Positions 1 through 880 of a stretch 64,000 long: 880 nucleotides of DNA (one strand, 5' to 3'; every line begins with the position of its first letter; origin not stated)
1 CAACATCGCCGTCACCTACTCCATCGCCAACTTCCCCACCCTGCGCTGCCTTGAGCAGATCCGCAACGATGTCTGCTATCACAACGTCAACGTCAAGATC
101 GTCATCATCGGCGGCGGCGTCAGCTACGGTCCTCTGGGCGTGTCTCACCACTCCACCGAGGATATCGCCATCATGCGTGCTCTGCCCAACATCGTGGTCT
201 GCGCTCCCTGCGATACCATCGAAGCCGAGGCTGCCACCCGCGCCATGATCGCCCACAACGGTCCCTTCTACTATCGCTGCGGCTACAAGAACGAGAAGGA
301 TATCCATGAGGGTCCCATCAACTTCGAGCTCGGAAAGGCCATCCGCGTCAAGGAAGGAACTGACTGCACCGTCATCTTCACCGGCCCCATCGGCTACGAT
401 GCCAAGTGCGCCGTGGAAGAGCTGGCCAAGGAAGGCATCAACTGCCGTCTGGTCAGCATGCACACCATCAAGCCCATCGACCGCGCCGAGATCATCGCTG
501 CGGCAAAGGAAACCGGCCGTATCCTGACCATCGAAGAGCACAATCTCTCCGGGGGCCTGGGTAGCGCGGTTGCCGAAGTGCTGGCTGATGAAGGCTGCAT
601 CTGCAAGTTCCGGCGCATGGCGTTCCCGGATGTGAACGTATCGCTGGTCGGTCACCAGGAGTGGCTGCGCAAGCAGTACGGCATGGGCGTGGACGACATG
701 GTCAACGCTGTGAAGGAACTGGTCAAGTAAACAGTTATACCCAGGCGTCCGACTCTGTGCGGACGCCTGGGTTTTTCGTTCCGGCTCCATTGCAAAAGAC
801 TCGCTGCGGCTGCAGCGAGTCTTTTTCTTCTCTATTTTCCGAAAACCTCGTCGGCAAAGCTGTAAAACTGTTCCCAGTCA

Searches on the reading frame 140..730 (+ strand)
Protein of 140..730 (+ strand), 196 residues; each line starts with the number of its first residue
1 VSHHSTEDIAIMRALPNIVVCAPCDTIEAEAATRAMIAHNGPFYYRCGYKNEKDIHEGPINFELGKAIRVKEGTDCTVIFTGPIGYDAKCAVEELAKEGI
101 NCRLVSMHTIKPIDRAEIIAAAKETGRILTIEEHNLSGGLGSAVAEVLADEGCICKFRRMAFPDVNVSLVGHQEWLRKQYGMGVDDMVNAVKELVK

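Call 77: search_protein_families(library=pfam, proteins=[window:140-730:+], max_evalue=0.00001)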
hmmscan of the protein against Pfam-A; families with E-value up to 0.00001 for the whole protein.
window:140-730:+ (196 aa): 2 families
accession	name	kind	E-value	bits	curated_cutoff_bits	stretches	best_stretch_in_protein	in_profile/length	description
PF02780.25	Transketolase_C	-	2.1e-25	89.4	25.9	1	65-184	1-121/124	Transketolase, C-terminal domain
PF02779.29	Transket_pyr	-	2.1e-08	34.5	27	1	2-44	120-164/174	Transketolase, pyrimidine binding domain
